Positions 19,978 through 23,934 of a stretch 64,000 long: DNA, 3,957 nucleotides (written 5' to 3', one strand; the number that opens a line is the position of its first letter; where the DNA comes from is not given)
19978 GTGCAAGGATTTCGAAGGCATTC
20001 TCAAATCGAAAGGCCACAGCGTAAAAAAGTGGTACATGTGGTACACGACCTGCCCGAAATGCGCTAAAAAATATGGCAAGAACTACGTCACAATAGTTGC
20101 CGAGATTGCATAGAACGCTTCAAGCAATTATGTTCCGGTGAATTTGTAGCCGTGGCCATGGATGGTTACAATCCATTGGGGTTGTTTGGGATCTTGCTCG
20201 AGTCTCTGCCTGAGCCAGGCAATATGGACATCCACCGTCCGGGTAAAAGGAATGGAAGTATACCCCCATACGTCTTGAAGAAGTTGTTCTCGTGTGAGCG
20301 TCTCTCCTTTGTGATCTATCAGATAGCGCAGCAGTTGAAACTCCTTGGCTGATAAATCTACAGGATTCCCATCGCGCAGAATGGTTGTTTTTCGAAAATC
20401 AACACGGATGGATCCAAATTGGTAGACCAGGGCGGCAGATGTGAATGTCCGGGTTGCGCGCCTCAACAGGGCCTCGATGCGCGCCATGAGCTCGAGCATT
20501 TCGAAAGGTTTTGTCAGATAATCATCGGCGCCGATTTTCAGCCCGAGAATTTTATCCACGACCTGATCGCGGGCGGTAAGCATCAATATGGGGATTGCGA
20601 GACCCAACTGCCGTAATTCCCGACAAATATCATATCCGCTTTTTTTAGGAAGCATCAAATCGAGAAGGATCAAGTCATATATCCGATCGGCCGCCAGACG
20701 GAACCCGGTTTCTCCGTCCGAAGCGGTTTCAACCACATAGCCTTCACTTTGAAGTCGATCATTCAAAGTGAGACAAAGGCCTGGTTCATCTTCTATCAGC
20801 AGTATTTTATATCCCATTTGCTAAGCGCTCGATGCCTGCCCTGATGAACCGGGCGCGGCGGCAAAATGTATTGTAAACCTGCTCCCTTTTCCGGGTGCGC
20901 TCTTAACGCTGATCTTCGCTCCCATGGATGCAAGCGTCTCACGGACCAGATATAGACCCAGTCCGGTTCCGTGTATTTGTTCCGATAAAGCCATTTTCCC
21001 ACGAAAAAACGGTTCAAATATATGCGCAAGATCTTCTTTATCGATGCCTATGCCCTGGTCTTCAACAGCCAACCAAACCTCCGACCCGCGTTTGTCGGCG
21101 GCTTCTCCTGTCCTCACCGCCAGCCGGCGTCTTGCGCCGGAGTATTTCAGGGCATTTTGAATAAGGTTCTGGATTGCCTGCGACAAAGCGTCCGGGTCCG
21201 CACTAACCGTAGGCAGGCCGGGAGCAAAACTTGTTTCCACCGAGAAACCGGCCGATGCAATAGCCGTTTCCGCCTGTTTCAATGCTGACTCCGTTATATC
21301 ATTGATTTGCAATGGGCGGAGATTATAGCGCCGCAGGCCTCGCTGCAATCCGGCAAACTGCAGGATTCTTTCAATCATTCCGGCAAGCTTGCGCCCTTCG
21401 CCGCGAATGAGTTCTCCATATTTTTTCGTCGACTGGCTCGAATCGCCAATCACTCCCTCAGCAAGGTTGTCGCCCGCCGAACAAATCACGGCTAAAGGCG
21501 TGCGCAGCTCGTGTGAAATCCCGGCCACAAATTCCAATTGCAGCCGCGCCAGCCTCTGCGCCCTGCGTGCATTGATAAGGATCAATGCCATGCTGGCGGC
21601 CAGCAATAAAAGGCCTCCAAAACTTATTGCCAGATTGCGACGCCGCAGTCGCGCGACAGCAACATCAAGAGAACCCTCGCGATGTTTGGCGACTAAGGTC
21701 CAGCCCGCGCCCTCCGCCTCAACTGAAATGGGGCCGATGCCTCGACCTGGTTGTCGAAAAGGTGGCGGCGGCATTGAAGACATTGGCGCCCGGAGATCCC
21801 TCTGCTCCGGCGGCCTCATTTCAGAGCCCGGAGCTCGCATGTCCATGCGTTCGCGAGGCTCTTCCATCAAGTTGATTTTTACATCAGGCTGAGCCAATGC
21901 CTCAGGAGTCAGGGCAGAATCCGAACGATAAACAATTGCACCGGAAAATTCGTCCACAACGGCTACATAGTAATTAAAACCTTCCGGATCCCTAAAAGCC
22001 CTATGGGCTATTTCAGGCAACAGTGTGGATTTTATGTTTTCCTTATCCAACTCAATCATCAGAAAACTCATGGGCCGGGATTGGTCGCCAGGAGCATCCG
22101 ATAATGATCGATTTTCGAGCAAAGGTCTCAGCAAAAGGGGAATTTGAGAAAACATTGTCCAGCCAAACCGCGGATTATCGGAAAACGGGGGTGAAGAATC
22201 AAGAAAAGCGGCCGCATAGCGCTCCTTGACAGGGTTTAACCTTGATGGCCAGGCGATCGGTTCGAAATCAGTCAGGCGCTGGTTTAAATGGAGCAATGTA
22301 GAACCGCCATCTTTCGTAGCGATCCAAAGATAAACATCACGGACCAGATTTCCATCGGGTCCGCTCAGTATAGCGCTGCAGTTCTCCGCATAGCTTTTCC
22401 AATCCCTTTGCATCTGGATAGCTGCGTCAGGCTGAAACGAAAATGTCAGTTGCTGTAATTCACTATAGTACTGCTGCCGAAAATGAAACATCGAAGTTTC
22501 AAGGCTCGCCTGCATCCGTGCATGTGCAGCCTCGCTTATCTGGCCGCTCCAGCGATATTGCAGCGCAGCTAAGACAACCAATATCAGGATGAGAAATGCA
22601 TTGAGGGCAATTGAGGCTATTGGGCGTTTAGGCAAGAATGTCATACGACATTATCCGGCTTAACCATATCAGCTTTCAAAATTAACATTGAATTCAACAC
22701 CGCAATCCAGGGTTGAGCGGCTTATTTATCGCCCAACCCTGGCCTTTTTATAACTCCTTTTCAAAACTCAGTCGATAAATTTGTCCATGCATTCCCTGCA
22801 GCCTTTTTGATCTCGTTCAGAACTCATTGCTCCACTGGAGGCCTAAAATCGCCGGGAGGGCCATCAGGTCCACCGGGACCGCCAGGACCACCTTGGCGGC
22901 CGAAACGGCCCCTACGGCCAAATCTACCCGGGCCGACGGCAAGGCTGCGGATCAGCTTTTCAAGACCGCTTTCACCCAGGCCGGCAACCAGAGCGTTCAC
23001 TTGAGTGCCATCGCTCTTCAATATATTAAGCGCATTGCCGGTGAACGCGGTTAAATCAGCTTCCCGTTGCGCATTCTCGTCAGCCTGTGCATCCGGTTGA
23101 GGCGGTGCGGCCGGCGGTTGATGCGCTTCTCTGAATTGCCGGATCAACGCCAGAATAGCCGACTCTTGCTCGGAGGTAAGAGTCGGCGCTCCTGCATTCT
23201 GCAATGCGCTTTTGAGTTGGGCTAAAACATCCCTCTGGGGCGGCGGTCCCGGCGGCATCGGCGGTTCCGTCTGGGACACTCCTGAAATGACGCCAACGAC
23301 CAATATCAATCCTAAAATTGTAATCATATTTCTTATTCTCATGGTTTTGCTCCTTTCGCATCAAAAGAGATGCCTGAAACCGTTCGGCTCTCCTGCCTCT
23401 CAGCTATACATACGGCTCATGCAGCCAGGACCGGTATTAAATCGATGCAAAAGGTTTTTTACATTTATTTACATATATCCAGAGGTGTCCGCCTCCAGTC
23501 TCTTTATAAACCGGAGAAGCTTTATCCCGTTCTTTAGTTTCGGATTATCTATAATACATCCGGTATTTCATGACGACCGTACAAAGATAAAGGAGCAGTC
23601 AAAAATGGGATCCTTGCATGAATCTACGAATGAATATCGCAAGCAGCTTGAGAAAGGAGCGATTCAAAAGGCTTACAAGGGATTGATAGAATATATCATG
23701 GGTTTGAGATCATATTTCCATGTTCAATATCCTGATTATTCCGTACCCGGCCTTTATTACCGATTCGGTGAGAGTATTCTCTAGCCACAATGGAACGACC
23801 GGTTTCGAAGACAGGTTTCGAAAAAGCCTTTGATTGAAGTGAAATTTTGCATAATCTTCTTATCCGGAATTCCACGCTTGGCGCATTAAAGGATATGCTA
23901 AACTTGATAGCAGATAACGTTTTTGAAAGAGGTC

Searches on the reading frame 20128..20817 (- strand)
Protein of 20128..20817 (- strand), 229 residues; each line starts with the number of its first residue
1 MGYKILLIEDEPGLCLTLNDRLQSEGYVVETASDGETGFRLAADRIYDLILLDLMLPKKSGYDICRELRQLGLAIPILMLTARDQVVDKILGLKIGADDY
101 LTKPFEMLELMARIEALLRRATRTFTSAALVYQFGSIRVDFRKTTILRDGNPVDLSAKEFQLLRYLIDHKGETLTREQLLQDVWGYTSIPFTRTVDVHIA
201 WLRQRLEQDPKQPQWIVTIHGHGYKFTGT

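Call 6: search_protein_families(library=pfam, proteins=[window:20128-20817:-])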
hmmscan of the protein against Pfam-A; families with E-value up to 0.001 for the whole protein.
window:20128-20817:- (229 aa): 2 families
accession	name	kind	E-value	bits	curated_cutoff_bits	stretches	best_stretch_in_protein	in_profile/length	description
PF00486.34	Trans_reg_C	-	1.5e-28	99.1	26.2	1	150-226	1-77/77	Transcriptional regulatory protein, C terminal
PF00072.30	Response_reg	-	1.9e-27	96.1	30.2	1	5-115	1-111/111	Response regulator receiver domain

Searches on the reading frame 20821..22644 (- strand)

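Call 6: search_protein_families(library=pfam, proteins=[window:20821-22644:-])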
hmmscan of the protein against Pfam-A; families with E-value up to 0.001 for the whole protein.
window:20821-22644:- (607 aa): 2 families
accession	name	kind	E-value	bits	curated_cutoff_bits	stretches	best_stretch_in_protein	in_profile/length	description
PF02518.31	HATPase_c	-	7e-27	94.5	26.4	1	483-595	2-108/111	Histidine kinase-, DNA gyrase B-, and HSP90-like ATPase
PF00512.31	HisKA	-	1e-11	45.1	26.9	1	369-434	2-64/66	His Kinase A (phospho-acceptor) domain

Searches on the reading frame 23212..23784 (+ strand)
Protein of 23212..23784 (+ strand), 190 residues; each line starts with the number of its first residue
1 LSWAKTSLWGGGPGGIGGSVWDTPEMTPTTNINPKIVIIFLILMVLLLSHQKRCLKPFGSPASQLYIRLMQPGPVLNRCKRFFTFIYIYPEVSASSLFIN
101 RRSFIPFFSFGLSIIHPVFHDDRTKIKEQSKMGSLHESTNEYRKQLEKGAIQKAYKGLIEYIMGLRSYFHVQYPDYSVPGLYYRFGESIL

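Call 6: search_protein_families(library=pfam, proteins=[window:23212-23784:+])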
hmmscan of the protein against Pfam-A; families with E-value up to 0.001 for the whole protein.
window:23212-23784:+ (190 aa): 1 family
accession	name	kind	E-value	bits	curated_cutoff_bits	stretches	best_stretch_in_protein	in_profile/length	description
PF22526.2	DUF7000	-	6.9e-10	39.2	27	1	136-182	2-49/156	Domain of unknown function (DUF7000)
